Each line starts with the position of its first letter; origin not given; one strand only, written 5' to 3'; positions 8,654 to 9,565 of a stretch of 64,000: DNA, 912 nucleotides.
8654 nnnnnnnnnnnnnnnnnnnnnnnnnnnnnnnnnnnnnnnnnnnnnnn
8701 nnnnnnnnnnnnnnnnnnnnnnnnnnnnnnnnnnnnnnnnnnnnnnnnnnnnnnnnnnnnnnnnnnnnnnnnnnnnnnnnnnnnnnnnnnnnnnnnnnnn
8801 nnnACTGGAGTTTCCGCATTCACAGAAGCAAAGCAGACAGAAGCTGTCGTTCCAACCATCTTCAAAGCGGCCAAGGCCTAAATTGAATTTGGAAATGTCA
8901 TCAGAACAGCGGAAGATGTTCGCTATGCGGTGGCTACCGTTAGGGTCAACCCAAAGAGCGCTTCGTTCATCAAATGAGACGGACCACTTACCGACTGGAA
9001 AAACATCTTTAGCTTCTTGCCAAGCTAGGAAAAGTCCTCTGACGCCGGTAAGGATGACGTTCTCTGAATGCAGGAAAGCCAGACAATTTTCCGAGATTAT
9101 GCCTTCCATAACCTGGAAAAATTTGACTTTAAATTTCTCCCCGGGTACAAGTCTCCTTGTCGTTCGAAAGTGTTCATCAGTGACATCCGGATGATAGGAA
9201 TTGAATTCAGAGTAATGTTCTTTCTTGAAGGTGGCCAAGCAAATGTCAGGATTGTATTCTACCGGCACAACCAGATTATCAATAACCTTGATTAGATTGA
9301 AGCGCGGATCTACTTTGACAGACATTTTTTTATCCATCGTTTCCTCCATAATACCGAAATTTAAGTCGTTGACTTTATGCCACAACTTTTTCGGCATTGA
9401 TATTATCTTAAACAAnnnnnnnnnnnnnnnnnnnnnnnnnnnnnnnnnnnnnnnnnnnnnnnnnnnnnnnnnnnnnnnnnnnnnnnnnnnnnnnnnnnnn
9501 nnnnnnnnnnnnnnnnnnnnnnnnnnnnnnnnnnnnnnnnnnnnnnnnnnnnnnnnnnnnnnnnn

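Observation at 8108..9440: Tandem paralogous genes of unknown function, each with its own promoter and sequence-related terminator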

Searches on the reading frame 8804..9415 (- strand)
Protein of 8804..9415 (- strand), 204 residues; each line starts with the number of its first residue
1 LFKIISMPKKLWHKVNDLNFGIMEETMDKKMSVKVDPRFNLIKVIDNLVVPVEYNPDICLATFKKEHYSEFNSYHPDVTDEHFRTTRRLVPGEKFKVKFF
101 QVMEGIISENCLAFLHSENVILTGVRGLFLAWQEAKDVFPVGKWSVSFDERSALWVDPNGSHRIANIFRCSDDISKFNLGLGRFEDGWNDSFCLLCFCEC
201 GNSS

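Call 4: search_protein_families(library=pfam, proteins=[window:8804-9415:-], max_evalue=1)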
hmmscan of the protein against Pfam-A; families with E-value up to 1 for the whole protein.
window:8804-9415:- (204 aa): 0 families

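Call 6: search_protein_families(library=phrogs, proteins=[window:8804-9415:-], max_evalue=1)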
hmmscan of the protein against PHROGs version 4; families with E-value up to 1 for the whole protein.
window:8804-9415:- (204 aa): 2 families
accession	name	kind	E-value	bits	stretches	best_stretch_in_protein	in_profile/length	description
phrog_29981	-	unknown function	0.1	14.1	1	137-162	29-54/99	-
phrog_19769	-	unknown function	0.39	12.2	1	43-59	24-40/44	-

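Call 7: search_protein_families(library=ncbifam, proteins=[window:8804-9415:-], max_evalue=1)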
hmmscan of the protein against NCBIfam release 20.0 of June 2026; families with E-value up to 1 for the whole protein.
window:8804-9415:- (204 aa): 0 families

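Call 8: search_protein_families(library=padloc, proteins=[window:8804-9415:-], max_evalue=1)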
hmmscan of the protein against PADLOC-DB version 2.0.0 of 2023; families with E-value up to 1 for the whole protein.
window:8804-9415:- (204 aa): 0 families

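Call 11: find_homologous_proteins(query=window:8804-9415:-)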
Query window:8804-9415:- (204 aa): 8 proteins with E <= 0.001 among 27 candidates.
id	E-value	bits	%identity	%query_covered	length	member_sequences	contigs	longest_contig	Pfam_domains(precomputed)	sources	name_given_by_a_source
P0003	3.1e-118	411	96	89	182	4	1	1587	-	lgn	-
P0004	4.4e-35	139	43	73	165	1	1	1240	-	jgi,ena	-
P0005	1.3e-33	134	41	80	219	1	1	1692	-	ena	-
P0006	4.3e-32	129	41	80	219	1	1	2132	-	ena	-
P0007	4.3e-32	129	41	80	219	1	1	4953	-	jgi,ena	-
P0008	4.2e-31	126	40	80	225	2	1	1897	-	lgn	-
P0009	4.8e-30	123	41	82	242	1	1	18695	-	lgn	-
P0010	2.2e-27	114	40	80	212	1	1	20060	-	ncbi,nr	ncbi:MAG: hypothetical protein Q8Q37_03160 [bacterium]|nr:hypothetical protein [bacterium]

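Call 19: find_encoding_contigs(protein=P0010, flank=6000, max_places=3)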
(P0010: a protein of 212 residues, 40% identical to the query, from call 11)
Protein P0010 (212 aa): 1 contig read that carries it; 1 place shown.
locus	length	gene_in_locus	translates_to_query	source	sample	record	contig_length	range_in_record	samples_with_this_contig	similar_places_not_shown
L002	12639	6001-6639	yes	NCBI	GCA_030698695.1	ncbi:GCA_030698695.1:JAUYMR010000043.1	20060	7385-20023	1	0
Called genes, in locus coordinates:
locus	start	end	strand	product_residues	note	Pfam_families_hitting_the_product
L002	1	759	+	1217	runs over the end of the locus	PF04997:RNA_pol_Rpb1_1, PF00623:RNA_pol_Rpb1_2, PF04983:RNA_pol_Rpb1_3, PF05000:RNA_pol_Rpb1_4, PF04998:RNA_pol_Rpb1_5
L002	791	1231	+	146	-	PF01250:Ribosomal_S6 (weak)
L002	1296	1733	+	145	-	PF00436:SSB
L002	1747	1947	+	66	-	PF01084:Ribosomal_S18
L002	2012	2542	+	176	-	PF01569:PAP2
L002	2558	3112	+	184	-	-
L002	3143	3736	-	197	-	PF03412:Peptidase_C39, PF13529:Peptidase_C39_2 (weak)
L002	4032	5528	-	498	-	PF02789:Peptidase_M17_N (weak), PF00883:Peptidase_M17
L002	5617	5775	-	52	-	-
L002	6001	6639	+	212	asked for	-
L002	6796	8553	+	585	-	PF01807:Zn_ribbon_DnaG, PF08275:DNAG_N, PF01751:Toprim (weak), PF13155:Toprim_2, PF13362:Toprim_3 (faint), PF13662:Toprim_4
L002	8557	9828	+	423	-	PF03979:Sigma70_r1_1, PF00140:Sigma70_r1_2, PF04542:Sigma70_r2, PF04539:Sigma70_r3, PF04545:Sigma70_r4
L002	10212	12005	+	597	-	PF01411:tRNA-synt_2c, PF07973:tRNA_SAD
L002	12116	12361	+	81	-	-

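Call 20: find_encoding_contigs(protein=P0009, flank=6000, max_places=3)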
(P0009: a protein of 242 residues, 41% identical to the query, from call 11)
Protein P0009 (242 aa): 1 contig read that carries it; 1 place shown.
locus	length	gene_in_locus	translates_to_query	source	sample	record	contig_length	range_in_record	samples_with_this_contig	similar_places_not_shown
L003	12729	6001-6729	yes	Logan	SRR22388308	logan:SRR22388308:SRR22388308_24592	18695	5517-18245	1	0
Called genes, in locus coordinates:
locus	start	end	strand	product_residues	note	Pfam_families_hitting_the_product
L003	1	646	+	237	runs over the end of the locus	PF00834:Ribul_P_3_epim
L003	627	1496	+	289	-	PF13292:DXP_synthase_N, PF00456:Transketolase_N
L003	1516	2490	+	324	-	PF02779:Transket_pyr, PF02780:Transketolase_C, PF22613:Transketolase_C_1 (faint)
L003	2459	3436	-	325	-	PF00294:PfkB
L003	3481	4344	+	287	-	PF01116:F_bP_aldolase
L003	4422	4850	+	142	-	PF01936:NYN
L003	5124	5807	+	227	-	-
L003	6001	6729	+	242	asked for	-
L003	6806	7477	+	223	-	PF01386:Ribosomal_L25p, PF14693:Ribosomal_TL5_C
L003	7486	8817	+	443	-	PF13406:SLT_2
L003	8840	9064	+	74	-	PF01197:Ribosomal_L31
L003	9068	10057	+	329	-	PF03462:PCRF, PF00472:RF-1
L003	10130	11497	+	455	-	-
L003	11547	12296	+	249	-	PF00318:Ribosomal_S2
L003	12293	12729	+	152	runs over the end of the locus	PF25025:EF-Ts_N (weak), PF00889:EF_TS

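Call 52: find_encoding_contigs(protein=P0003, flank=10000, max_places=4)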
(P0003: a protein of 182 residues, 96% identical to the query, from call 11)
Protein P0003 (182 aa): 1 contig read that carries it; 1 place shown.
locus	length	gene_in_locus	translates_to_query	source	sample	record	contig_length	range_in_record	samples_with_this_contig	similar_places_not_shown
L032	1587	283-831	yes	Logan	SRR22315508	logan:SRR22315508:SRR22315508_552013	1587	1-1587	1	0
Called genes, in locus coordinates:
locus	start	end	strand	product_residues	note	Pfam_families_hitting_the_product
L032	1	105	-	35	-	?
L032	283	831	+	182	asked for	-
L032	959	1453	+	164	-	-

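Call 76: predict_structure(alignment_id=A3)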
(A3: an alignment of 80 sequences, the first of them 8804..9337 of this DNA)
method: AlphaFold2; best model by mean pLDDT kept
length: 178 residues; sequences in the alignment: 80
mean_pLDDT: 95.1   pTM: 0.89
mean pLDDT of the five models: 95.1, 94.6, 94.6, 93.9, 93.8
residues with pLDDT >= 90: 164; 70-90: 6; 50-70: 7; < 50: 1
segments of 3 or more residues with pLDDT < 50: none
pLDDT, mean of each block of 10 residues (from residue 1): 74 98 97 97 97 96 97 98 98 97 98 98 98 98 93 98 98 79
secondary structure, 60 per line:
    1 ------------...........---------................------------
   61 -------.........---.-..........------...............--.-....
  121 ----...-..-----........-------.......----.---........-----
elements in order: E13-23 H33-44 E45-48 E68-76 H82-91 H98-112 E117-120 E136-143 E151-157 E166-173

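Call 79: search_solved_structures(query=A3, max_evalue=5)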
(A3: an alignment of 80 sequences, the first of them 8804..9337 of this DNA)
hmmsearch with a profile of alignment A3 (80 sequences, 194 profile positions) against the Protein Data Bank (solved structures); distinct sequences matched with E-value up to 5: 3.
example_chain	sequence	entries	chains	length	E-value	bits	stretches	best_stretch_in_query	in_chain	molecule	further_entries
8p9r_A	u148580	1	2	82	0.72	12.3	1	58-108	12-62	Biopolymer transport protein ExbD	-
8vgc_A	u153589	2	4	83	0.75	12.2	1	58-108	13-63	Biopolymer transport protein ExbD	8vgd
2pfu_A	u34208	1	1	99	1.2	11.6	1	58-108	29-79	Biopolymer transport exbD protein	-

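Call 80: search_protein_families(library=pfam, alignment_id=A3, max_evalue=0.01)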
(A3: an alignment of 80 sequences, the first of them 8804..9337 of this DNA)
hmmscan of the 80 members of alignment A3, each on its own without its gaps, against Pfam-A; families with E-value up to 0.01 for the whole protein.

A. member 1, window:8804-9337:- (178 aa): 0 families

B. families by the number of members that match (of 80 scanned): 2 families
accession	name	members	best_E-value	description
PF14544.11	DUF4443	1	0.004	Domain of unknown function (DUF4443)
PF11347.14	CRR42-like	1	0.0056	Protein CHLORORESPIRATORY REDUCTION 42-like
